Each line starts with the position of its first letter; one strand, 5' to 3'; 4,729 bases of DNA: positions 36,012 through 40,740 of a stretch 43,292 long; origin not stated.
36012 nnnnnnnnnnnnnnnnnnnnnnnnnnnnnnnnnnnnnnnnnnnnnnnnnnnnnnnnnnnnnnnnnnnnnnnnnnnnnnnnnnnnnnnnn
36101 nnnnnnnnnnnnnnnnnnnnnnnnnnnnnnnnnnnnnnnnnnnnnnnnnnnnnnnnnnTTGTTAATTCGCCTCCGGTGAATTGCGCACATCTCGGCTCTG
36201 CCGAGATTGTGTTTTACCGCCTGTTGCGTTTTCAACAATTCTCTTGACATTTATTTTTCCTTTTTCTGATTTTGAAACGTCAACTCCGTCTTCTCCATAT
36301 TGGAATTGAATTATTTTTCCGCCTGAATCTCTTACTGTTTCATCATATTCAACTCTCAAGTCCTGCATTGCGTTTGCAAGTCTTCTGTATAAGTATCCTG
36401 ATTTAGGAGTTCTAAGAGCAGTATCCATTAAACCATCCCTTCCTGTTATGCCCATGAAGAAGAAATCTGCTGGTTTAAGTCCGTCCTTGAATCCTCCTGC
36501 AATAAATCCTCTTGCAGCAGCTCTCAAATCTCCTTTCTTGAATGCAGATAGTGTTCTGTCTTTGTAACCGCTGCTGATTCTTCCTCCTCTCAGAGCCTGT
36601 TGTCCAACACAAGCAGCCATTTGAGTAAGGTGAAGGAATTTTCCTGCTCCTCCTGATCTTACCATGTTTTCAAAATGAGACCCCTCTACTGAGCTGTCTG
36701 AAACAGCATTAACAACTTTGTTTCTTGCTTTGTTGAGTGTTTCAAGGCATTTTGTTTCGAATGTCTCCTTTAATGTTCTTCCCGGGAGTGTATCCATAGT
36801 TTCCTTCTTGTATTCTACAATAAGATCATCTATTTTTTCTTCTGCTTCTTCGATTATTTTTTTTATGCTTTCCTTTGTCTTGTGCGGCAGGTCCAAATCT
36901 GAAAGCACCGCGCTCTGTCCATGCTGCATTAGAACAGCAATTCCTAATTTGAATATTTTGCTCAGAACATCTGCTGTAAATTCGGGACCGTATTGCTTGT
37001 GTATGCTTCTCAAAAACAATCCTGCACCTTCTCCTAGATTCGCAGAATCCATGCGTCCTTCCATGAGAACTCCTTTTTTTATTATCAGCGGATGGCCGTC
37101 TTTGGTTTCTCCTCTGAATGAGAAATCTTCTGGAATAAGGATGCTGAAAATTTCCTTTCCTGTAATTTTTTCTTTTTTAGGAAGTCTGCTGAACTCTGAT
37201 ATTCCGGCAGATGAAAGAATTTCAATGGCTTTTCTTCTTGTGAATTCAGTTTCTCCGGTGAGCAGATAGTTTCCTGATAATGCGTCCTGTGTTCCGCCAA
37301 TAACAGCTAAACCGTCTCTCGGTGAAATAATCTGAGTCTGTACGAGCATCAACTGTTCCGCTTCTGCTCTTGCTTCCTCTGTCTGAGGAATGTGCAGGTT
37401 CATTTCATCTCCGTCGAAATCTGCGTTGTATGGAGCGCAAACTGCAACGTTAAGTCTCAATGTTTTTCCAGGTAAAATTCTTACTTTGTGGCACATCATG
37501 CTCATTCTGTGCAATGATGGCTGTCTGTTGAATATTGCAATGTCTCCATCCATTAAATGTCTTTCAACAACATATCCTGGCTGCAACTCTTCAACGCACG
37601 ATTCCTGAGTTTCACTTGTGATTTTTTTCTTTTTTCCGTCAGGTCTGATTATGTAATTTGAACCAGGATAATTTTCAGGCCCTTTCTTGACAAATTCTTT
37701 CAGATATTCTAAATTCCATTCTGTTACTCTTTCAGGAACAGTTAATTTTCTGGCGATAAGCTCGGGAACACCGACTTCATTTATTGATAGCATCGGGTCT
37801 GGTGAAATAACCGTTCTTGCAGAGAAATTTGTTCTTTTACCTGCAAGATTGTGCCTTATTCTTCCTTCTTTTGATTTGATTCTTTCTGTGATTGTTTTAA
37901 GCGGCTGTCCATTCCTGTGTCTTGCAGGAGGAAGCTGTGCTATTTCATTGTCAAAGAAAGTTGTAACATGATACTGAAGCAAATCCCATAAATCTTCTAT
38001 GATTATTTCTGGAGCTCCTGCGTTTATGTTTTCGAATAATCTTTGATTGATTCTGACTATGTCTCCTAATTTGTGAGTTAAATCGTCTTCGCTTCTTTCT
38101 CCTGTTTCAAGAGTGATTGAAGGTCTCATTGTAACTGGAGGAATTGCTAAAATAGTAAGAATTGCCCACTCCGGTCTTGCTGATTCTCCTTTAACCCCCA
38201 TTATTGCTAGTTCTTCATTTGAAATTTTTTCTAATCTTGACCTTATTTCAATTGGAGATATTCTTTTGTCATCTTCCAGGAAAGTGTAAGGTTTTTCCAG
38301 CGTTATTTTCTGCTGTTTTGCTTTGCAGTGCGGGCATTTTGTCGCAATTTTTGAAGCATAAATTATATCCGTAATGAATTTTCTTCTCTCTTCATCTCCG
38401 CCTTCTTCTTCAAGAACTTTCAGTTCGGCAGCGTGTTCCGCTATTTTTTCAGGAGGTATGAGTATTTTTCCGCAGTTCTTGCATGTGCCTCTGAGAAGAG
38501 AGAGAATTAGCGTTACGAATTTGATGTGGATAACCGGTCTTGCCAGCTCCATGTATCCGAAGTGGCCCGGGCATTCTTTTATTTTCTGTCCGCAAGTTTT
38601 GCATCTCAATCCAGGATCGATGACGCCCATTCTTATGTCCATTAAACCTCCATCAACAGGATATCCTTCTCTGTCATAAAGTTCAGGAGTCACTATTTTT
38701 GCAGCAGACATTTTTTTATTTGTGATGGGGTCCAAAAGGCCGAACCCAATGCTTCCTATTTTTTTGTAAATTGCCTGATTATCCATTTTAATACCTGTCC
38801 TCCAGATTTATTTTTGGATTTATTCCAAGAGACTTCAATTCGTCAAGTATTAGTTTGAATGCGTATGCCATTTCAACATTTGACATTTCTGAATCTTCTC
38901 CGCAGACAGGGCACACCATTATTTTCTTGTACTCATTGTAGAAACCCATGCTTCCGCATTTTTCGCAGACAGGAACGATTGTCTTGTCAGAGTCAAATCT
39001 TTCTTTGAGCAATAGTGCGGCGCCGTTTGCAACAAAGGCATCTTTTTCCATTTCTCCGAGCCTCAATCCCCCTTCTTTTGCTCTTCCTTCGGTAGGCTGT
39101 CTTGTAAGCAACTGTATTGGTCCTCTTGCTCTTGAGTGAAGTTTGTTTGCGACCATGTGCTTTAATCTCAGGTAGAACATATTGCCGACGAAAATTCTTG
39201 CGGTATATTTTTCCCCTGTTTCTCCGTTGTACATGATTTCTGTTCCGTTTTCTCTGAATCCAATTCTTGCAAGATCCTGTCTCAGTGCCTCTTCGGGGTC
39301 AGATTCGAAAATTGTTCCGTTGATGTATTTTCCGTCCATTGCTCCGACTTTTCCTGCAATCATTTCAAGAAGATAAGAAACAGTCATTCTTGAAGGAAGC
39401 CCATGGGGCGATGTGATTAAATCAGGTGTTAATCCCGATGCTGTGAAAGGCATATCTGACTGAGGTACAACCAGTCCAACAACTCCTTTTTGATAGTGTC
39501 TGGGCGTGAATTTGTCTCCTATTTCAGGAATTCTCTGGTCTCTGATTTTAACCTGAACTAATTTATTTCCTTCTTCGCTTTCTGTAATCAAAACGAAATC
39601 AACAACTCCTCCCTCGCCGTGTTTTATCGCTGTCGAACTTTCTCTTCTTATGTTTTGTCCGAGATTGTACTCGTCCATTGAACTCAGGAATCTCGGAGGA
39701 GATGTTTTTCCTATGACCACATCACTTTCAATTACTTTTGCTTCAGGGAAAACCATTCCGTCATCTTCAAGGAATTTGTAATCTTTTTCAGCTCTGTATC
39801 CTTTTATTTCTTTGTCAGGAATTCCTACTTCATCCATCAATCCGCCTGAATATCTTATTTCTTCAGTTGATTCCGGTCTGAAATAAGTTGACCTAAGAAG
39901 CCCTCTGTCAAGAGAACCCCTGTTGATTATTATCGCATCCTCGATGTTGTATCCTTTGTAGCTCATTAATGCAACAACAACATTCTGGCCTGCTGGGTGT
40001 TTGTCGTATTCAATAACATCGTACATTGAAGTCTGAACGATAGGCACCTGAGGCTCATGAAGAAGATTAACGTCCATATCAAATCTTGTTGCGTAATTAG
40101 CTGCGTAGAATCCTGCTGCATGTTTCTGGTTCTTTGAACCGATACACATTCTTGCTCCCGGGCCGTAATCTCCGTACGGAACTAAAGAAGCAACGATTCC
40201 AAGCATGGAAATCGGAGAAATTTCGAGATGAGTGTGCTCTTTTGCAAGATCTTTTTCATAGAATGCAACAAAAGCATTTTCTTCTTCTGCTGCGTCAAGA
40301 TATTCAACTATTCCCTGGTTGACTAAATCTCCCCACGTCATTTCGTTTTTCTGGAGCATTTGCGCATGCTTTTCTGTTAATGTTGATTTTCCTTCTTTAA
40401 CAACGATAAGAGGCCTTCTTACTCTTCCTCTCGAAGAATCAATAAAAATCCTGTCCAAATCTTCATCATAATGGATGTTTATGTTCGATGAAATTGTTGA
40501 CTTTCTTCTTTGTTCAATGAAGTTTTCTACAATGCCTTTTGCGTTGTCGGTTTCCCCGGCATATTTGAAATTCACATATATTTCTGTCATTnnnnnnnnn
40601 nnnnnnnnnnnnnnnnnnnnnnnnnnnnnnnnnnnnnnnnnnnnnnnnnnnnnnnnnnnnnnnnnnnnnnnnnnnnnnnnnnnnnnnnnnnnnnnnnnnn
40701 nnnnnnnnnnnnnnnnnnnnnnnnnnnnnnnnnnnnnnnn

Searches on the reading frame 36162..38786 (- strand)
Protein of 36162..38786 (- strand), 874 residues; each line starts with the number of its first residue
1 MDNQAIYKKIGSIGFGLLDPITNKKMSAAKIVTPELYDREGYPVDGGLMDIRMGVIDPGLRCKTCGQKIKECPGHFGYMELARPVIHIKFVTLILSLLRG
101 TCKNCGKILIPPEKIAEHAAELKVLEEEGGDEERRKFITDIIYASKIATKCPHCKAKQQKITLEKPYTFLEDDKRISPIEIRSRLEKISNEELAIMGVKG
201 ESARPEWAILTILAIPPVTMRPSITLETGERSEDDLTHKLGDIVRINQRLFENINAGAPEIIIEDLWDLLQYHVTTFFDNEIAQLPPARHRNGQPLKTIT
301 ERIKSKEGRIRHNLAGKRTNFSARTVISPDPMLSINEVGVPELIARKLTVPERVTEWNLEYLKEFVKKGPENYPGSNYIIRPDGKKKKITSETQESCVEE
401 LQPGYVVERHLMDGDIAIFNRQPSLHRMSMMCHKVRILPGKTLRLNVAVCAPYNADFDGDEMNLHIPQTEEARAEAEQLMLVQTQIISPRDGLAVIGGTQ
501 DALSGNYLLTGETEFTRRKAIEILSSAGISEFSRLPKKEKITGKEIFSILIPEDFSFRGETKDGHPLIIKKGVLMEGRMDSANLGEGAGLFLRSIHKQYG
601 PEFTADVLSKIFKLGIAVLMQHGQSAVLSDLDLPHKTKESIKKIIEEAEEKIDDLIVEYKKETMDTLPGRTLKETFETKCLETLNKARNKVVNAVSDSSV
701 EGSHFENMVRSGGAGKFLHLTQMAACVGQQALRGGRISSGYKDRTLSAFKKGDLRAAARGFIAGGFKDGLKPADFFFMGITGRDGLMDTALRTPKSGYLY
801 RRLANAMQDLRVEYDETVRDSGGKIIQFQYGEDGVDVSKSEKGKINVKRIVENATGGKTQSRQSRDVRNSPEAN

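Call 36: search_protein_families(library=pfam, proteins=[window:36162-38786:-])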
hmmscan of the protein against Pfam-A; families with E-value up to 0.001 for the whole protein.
window:36162-38786:- (874 aa): 5 families
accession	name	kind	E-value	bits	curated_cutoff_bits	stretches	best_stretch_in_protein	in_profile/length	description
PF04997.17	RNA_pol_Rpb1_1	-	3.7e-85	286.4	39.7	1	8-314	2-312/312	RNA polymerase Rpb1, domain 1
PF00623.25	RNA_pol_Rpb1_2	-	2.6e-72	242.9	25.3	1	316-482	1-166/166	RNA polymerase Rpb1, domain 2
PF04983.23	RNA_pol_Rpb1_3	-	1.4e-25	90.5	28.9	1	485-630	1-161/162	RNA polymerase Rpb1, domain 3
PF04998.22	RNA_pol_Rpb1_5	-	7.2e-22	78.5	28.5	1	769-834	1-66/267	RNA polymerase Rpb1, domain 5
PF05000.22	RNA_pol_Rpb1_4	-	9.1e-21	74.2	24.8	1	658-762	3-107/107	RNA polymerase Rpb1, domain 4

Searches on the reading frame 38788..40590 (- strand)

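Call 36: search_protein_families(library=pfam, proteins=[window:38788-40590:-])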
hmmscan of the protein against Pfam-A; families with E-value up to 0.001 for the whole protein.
window:38788-40590:- (600 aa): 5 families
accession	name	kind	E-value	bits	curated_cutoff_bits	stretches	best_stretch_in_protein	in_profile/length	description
PF00562.33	RNA_pol_Rpb2_6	-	3.1e-119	398.9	23.4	1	133-505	1-373/373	RNA polymerase Rpb2, domain 6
PF04560.25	RNA_pol_Rpb2_7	-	6e-23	81.5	32.1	1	507-596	1-86/87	RNA polymerase Rpb2, domain 7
PF04566.18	RNA_pol_Rpb2_4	-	9e-13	48.6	28.7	1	4-65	1-62/62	RNA polymerase Rpb2, domain 4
PF04567.22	RNA_pol_Rpb2_5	-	7.5e-09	36.8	21.1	1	86-119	1-34/66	RNA polymerase Rpb2, domain 5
PF10080.14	FtrD-like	-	0.00077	20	26.3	0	526-573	21-67/101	Membrane iron-sulfur containing protein FtrD-like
